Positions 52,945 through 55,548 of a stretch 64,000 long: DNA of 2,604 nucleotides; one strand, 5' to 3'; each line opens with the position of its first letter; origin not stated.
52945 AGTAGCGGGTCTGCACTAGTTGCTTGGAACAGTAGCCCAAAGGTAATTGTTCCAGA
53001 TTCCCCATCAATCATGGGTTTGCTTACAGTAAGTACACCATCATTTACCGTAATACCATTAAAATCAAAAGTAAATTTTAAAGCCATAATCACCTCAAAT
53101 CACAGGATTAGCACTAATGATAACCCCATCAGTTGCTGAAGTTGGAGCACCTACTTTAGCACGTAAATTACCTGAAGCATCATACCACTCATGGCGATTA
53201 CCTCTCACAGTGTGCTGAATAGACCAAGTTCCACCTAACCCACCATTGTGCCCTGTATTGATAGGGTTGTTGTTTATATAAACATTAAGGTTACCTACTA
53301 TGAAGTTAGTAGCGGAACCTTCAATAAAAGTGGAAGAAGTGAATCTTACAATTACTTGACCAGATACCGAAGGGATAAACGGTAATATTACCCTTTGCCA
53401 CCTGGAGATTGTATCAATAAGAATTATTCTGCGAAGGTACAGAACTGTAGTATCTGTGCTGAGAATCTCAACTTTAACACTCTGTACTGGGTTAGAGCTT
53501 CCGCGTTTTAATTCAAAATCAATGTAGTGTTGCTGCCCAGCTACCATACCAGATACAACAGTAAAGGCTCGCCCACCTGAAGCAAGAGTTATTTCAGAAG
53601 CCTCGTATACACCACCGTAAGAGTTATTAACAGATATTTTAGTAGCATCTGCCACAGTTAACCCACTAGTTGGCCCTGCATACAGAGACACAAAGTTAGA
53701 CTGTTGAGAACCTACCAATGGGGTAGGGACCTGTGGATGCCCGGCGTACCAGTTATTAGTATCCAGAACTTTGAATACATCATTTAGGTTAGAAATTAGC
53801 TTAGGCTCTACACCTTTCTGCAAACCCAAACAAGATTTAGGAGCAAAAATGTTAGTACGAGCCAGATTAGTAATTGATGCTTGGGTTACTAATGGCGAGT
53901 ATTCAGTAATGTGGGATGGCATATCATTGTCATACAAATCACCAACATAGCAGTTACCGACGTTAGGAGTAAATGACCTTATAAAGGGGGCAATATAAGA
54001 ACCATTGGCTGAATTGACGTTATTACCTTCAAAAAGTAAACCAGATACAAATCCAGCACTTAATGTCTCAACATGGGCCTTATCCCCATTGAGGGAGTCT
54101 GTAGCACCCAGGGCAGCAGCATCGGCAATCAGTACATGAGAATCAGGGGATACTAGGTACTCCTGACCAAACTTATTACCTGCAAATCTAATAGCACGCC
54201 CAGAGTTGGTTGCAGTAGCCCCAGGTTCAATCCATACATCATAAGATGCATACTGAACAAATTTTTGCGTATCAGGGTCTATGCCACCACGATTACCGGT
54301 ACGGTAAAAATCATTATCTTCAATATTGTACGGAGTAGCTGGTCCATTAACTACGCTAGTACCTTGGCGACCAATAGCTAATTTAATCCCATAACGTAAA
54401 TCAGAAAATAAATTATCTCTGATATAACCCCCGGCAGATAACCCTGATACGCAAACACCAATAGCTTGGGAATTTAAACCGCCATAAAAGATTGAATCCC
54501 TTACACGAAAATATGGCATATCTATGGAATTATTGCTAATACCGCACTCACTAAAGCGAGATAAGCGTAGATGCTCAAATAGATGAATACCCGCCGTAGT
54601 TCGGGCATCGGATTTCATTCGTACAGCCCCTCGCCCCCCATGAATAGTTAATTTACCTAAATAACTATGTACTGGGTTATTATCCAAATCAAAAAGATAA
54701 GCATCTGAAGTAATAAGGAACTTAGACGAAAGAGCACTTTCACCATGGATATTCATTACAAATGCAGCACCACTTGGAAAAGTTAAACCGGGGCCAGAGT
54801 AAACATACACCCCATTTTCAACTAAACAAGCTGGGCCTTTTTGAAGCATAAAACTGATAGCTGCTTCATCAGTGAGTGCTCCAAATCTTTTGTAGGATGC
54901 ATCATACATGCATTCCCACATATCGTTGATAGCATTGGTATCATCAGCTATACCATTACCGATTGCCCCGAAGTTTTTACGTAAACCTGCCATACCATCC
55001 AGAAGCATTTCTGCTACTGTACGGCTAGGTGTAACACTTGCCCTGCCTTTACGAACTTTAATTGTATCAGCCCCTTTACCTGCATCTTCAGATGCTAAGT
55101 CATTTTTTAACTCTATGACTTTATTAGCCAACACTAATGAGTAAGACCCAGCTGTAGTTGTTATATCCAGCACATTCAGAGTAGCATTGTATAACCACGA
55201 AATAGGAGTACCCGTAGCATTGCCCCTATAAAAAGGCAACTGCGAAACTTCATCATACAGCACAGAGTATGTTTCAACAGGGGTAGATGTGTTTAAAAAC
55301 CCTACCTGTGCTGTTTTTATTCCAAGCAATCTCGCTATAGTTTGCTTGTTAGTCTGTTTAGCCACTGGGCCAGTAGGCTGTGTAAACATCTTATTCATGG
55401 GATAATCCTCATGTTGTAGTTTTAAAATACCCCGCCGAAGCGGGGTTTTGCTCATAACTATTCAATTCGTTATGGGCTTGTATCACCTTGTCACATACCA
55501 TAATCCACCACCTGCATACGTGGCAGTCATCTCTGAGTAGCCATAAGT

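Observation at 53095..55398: Tailspike with pectate-lyase-like beta-helix (possible depolymerase); annotated start probably too far upstream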

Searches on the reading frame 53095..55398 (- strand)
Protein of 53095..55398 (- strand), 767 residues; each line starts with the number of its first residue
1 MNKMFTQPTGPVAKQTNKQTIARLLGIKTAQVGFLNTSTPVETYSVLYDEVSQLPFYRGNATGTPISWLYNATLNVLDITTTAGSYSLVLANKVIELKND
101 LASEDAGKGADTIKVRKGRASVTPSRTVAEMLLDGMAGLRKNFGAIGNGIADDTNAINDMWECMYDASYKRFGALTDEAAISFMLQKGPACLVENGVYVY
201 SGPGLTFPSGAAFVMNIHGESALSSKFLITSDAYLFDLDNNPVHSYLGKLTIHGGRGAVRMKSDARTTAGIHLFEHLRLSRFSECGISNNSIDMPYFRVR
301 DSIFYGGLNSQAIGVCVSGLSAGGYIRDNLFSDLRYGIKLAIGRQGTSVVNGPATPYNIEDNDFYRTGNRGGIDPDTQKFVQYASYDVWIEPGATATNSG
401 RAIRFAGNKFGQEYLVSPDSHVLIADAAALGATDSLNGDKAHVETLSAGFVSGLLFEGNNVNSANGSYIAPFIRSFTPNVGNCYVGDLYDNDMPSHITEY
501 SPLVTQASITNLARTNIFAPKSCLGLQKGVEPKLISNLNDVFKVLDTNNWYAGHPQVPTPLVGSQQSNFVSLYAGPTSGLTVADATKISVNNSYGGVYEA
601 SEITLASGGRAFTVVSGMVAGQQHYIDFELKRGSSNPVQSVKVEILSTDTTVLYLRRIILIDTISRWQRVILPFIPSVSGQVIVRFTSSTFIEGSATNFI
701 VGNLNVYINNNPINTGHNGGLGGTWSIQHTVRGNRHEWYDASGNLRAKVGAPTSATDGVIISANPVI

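Call 3: search_protein_families(library=pfam, proteins=[window:53095-55398:-], max_evalue=0.1)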
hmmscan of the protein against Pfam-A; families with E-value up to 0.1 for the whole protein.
window:53095-55398:- (767 aa): 0 families

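Call 4: search_protein_families(library=phrogs, proteins=[window:53095-55398:-], max_evalue=0.01)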
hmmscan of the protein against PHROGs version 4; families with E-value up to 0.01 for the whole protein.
window:53095-55398:- (767 aa): 14 families
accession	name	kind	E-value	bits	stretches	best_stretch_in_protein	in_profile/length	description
phrog_22037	-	tail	1.1e-20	74.8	1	1-97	1-95/602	tail spike protein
phrog_22560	-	tail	4.6e-12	46.2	1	1-114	1-114/736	tail protein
phrog_23042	-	tail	2.1e-11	43.9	1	4-154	4-123/711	tail protein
phrog_27613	-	tail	1.8e-10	40.8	1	5-88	5-87/779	tail protein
phrog_20024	-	tail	3.2e-10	40.4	1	1-98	1-96/562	tail protein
phrog_11182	-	tail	6.9e-09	35.7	1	1-54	1-54/548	tail spike protein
phrog_9823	-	tail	7.6e-08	32.2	1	1-80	16-87/725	tail fiber protein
phrog_32933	-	tail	1.9e-06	27.4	1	1-56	1-56/666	tail spike protein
phrog_15455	-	tail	3.4e-06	26.8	1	20-162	31-172/652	tail fiber protein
phrog_38183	-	tail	3.7e-06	26.5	1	1-58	1-58/643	tail protein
phrog_27199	-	tail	4e-06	26.5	1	1-95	1-96/770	tail protein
phrog_35653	-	tail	7.7e-05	21.9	1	1-54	1-54/744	tail fiber protein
phrog_18484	-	tail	0.0003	20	1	1-74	1-77/770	tail protein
phrog_7992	-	tail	0.00035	19.9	1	1-53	328-380/1163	tail spike protein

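Call 8: search_solved_structures(query=window:53095-55398:-, max_evalue=1, show_alignments=3)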
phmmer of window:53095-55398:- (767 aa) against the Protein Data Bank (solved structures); distinct sequences matched with E-value up to 1: 1.
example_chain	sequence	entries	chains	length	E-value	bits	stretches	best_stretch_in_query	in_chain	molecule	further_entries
4oj5_A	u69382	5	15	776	0.00015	23.4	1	1-73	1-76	Tailspike protein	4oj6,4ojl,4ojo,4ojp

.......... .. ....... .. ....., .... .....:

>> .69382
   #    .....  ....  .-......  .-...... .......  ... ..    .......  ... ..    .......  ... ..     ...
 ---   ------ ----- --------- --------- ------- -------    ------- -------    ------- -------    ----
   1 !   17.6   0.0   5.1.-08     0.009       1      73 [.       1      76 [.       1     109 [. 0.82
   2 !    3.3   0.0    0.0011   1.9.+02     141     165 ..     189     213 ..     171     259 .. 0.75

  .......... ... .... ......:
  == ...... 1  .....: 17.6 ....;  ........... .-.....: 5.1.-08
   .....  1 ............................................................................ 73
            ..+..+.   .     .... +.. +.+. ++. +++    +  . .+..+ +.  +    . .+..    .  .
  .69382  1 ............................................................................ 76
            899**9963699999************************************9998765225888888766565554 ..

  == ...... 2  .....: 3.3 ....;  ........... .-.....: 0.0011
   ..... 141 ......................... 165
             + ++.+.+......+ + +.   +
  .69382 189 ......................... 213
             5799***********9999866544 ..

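Call 11: find_homologous_proteins(query=window:53095-55398:-)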
Query window:53095-55398:- (767 aa): 102 proteins with E <= 0.001 among 8000 candidates.
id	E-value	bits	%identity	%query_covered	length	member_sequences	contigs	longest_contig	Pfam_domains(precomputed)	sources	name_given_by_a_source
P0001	0.0e+0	1630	93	100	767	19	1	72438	-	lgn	-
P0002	0.0e+0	1469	83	100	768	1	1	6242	-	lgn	-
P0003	0.0e+0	1331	75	100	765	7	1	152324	-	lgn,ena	-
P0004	6.9e-271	919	59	87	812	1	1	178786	-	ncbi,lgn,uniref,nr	ncbi:hypothetical protein [Raoultella planticola]|uniref:hypothetical protein n=1 Tax=Raoultella pla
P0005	2.7e-270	917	60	88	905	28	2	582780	-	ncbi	ncbi:TPA: phage tail fiber protein [Klebsiella pneumoniae]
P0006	1.9e-266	904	55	98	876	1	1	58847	-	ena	-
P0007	4.8e-266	903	58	90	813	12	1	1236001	-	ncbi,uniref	ncbi:hypothetical protein ACDX32_01665 [Klebsiella quasipneumoniae]|uniref:hypothetical protein n=1 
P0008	1.1e-265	902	58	90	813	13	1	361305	-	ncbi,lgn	ncbi:TPA: hypothetical protein ACN735_002503 [Klebsiella pneumoniae]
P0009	1.2e-264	898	59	87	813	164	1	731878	-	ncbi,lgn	ncbi:TPA: hypothetical protein ACIJTW_000176 [Raoultella ornithinolytica]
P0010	1.4e-264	898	58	90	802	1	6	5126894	-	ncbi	ncbi:hypothetical protein ACX803_18500 [Klebsiella pneumoniae]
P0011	3.5e-264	897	58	90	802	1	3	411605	-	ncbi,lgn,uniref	ncbi:TPA: hypothetical protein ACP4LK_001115 [Klebsiella quasipneumoniae]|uniref:hypothetical protei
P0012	3.5e-261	887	59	88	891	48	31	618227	-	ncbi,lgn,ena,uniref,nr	ncbi:hypothetical protein [Escherichia coli]|uniref:hypothetical protein n=1 Tax=Escherichia coli Ta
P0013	1.1e-260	885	60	86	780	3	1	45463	PF09008.16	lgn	-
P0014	1.4e-259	882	59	88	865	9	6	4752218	-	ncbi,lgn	ncbi:TPA: phage tail fiber protein [Klebsiella pneumoniae]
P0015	1.3e-257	875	59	86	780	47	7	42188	PF09008.16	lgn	-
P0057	2.7e-23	100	46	20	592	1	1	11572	PF12708.13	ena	-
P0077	5.6e-20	89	41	20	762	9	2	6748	PF12708.13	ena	-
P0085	2.8e-19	87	44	21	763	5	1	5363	PF12708.13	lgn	-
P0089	3.8e-18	83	41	20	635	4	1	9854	PF12708.13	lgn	-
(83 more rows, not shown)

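Call 14: search_protein_families(library=ncbifam, proteins=[window:53095-55398:-], max_evalue=0.1)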
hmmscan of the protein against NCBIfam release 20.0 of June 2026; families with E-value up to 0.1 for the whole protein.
window:53095-55398:- (767 aa): 0 families

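Call 16: search_dna_similar(query=window:53095-55050:-, collection=phages, mode=protein, max_rows=40)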
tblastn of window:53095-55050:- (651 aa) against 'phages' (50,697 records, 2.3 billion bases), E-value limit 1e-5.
Records with a match: 15; places in all: 17; records where one place covers at least 80% of the query: 13.
Best place of each record, by identity: >=99% 2; 95-99% 3; 60-80% 3; <60% 7.
By first word of the organism name: Klebsiella 5; Escherichia 4; Gamaleyavirus 2; Raoultella 2; Acinetobacter 1; Vectrevirus 1.
By host as written in the record: Escherichia coli 4; - 3; Raoultella sp. CEMTC 2544 2; Klebsiella pneumoniae subsp. pneumoniae 2; Klebsiella oxytoca 1; Acinetobacter pittii 1; Klebsiella pneumoniae 1; Klebsiella pneumoniae ATCC 700603 1.
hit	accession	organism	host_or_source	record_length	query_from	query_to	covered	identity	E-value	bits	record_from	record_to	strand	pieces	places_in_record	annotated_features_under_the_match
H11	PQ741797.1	Klebsiella phage vB_KoxiM_BaqKoxi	Klebsiella oxytoca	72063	1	651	100%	97.8%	0e+0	1269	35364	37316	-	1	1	hypothetical protein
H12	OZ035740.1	Gamaleyavirus AN24P2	-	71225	1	651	100%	97.7%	0e+0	1273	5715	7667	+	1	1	record has no annotation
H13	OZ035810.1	Gamaleyavirus AN24P2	-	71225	1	651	100%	97.7%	0e+0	1273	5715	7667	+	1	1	record has no annotation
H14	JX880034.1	Escherichia phage IME11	Escherichia coli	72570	155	651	76%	99.4%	0e+0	972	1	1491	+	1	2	hypothetical protein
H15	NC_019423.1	Escherichia phage IME11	Escherichia coli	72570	155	651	76%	99.4%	0e+0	972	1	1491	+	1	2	hypothetical protein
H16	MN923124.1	Acinetobacter phage LAPP1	Acinetobacter pittii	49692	5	648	99%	60.8%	0e+0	773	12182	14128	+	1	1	putative prophage endo-N-neuraminidase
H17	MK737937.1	Raoultella phage RP180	Raoultella sp. CEMTC 2544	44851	10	648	98%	60.5%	0e+0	748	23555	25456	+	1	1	tail fiber protein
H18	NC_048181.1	Raoultella phage RP180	Raoultella sp. CEMTC 2544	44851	10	648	98%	60.5%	0e+0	748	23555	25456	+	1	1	tail spike protein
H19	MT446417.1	Escherichia virus TH49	Escherichia coli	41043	3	649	99%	57.4%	0e+0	740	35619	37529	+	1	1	record has no annotation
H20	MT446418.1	Escherichia virus TH50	Escherichia coli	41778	3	649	99%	57.4%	0e+0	740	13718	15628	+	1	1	record has no annotation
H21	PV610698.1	Klebsiella phage MT09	Klebsiella pneumoniae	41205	3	649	99%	56.9%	0e+0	738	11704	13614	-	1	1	record has no annotation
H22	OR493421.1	Klebsiella phage YC1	Klebsiella pneumoniae ATCC 700603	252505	3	647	99%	53.6%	0e+0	669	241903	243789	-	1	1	hypothetical protein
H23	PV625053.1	Klebsiella phage vB_Kpn_004_Koku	Klebsiella pneumoniae subsp. pneumoniae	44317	1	645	99%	52.8%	0e+0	649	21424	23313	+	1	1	tail protein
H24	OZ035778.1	Vectrevirus NIC06P3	-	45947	1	645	99%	52.6%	0e+0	643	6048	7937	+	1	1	record has no annotation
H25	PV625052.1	Klebsiella phage vB_Kpn_003_Koku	Klebsiella pneumoniae subsp. pneumoniae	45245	1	647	99%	51.7%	0e+0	644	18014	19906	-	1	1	hypothetical protein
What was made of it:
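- Closest known: Klebsiella capsule depolymerases K2-2 TSP. Same: They are beta-helix spikes, and the host range of sequence homologs is Klebsiella/Raoultella (calls 11, 16).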

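Call 30: search_solved_structures(query=A1, max_evalue=10, show_alignments=2)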
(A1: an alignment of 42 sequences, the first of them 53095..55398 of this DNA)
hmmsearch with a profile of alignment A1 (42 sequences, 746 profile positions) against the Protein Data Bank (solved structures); distinct sequences matched with E-value up to 10: 8.
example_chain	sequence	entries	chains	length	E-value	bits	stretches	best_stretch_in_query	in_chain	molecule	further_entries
4oj5_A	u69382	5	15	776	0.00039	22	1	1-203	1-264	Tailspike protein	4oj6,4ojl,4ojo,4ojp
5m5z_A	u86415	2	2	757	0.00043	21.9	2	128-156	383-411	Beta-1,3-glucanase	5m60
7b7a_A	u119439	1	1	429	0.0086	17.6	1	133-159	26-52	Pectin lyase-like superfamily protein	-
8ikx_A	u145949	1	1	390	0.011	17.2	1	134-159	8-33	Pectin lyase-like superfamily protein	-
8xfq_A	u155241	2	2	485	0.014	16.8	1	132-170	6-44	mannuronan 5-epimerase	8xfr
8ja4_A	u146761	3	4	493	0.014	16.8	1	132-170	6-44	mannuronan 5-epimerase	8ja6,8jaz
2c2f_A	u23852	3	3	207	0.53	11.6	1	113-176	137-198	DNA-BINDING STRESS RESPONSE PROTEIN | DNA-binding stress response protein, Dps family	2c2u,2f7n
5g4y_A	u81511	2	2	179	1.2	10.5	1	532-604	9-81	Methyl-accepting chemotaxis sensory transducer with Cache sensor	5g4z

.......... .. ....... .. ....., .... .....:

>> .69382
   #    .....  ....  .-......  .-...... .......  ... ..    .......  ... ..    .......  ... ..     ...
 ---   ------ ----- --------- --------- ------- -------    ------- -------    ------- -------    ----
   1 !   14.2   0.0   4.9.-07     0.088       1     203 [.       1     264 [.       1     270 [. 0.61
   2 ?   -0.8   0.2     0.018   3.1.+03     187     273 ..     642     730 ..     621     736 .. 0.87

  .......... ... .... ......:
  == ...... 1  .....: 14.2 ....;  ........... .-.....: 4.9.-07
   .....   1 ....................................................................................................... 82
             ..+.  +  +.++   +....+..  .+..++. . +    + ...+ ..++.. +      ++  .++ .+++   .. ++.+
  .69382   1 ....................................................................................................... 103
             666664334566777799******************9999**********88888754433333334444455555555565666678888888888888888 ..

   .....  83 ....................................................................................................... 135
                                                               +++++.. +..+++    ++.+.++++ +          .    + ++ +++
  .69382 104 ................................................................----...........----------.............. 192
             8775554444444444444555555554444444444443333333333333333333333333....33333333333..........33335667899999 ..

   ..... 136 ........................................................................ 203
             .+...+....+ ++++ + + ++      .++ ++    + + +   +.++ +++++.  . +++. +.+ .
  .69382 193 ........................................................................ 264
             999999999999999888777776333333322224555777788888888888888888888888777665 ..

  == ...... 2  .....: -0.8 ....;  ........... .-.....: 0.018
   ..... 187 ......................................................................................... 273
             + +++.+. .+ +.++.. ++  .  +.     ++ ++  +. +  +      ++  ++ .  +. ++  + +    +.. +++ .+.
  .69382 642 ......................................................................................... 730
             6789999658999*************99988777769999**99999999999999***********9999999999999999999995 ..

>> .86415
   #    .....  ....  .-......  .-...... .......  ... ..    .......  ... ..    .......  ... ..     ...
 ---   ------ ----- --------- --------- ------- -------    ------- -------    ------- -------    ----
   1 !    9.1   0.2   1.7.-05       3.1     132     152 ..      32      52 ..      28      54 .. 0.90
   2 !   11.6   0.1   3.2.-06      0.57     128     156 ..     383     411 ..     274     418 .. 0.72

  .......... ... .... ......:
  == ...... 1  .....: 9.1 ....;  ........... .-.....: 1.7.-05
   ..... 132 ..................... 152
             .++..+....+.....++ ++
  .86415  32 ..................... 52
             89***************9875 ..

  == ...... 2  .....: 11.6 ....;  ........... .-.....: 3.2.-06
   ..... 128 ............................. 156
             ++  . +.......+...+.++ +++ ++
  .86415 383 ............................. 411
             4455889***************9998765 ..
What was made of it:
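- Checked: A profile of the family hits beta-helix enzymes in the PDB exactly at this motif: beta-1,3-glucanase 5m5z at E 4e-4, pectin-lyase-like 7b7a and 8ikx, and mannuronan epimerase 8xfq (call 30).
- No enzymatic family is matched by sequence: Pfam, NCBIfam and PDB give nothing for the body beyond the cap motif (calls 3, 14, 8, 30).
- Tried and rejected: Pfam, NCBIfam and PDB sequence searches of the body found no family beyond the cap motif, so no enzyme class could be assigned (calls 3, 14, 8, 30).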

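Call 31: search_protein_families(library=pfam, alignment_id=A1, max_evalue=1)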
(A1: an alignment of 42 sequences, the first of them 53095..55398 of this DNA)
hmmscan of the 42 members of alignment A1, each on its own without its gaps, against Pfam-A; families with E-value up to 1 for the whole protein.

A. member 1, window:53095-55398:- (767 aa): 0 families

B. families by the number of members that match (of 42 scanned): 19 families
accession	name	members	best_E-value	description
PF12708.12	Pect-lyase_RHGA_epim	21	3.5e-05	Rhamnogalacturonase A/epimerase, pectate lyase-like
PF03906.20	Phage_T7_tail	5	1.2e-10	Phage T7 tail fibre protein, N-terminal domain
PF18668.6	Tail_spike_N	3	2e-11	Tail spike TSP1/Gp66 receptor binding N-terminal domain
PF22179.2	RickCE_cat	3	0.087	RickCE-like, catalytic domain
PF12218.14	End_N_terminal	2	0.094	N terminal extension of bacteriophage endosialidase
PF09008.15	Head_binding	1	7.8e-64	Head binding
PF12571.13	Phage_tail_fib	1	4.7e-29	Phage tail-collar fibre protein, N-terminal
PF03160.20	Calx-beta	1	2.1e-12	Calx-beta domain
PF05048.19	NosD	1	0.0012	Periplasmic copper-binding protein (NosD)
PF16318.11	DUF4957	1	0.0065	Domain of unknown function (DUF4957)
PF17142.10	SusF_N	1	0.01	Outer membrane protein SusF, N-terminal domain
PF13229.12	Beta_helix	1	0.02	Right handed beta helix region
PF10518.14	TAT_signal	1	0.048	TAT (twin-arginine translocation) pathway signal sequence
PF01915.27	Glyco_hydro_3_C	1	0.075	Glycosyl hydrolase family 3 C-terminal domain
PF07819.20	PGAP1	1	0.09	PGAP1-like alpha/beta domain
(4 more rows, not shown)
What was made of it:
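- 54925..54972 (-): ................, the N-terminal cap motif of the beta-helix (res 143-158). calls 8, 30, 31
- Checked: In addition, 21 of 42 homologs weakly match PF12708 (best E 3.5e-5, call 31).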

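Call 32: predict_structure(alignment_id=A1)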
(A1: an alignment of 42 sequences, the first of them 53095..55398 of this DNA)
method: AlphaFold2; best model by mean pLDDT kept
length: 767 residues; sequences in the alignment: 42
mean_pLDDT: 83.5   pTM: 0.75
mean pLDDT of the five models: 83.5, 82.8, 82.7, 81.6, 80.3
residues with pLDDT >= 90: 362; 70-90: 278; 50-70: 86; < 50: 41
segments of 3 or more residues with pLDDT < 50: 1-15, 110-125, 168-170
pLDDT, mean of each block of 10 residues (from residue 1): 32 56 70 86 87 85 91 87 91 59 50 38 54 76 87 92 66 60 65 93 84 83 96 93 91 97 82 96 95 91 95 94 93 96 85 89 92 91 95 85 91 88 93 83 95 88 76 95 80 87 94 89 80 91 89 86 65 86 93 85 88 94 93 91 93 92 90 92 88 74 90 73 64 81 84 82 77
secondary structure, 60 per line:
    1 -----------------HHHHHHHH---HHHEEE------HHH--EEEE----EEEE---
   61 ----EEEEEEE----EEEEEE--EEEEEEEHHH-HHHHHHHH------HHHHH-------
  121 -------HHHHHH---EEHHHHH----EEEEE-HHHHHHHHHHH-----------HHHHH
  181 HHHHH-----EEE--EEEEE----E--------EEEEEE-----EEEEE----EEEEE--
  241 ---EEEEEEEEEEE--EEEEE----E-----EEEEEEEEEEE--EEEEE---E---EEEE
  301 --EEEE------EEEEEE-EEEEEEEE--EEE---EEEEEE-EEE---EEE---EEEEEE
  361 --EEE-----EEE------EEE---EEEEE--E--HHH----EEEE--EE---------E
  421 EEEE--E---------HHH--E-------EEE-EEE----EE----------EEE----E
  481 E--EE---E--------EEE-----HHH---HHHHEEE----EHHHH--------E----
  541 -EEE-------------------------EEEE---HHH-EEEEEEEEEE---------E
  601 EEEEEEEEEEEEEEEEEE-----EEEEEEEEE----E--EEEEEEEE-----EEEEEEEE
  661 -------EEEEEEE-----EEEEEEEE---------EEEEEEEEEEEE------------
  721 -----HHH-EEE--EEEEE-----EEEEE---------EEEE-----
elements in order (helices of 4 or more, strands of 3 or more residues): H18-25 E32-34 E46-49 E54-57 E65-71 E76-81 E84-90 H95-102 H109-113 H128-133 H139-143 E148-152 H154-164 H176-185 E191-193 E196-200 E214-219 E225-229 E234-238 E244-254 E257-261 E272-282 E285-289 E297-300 E303-306 E313-318 E320-327 E330-332 E336-341 E343-345 E349-351 E355-360 E363-365 E371-373 E380-382 E386-390 E403-406 E420-424 E450-452 E454-456 E473-475 E498-500 H512-515 E516-518 H524-527 E542-544 E570-573 E581-590 E600-618 E624-632 E640-647 E653-660 E668-674 E680-687 E697-708 E730-732 E735-739 E745-749 E759-762
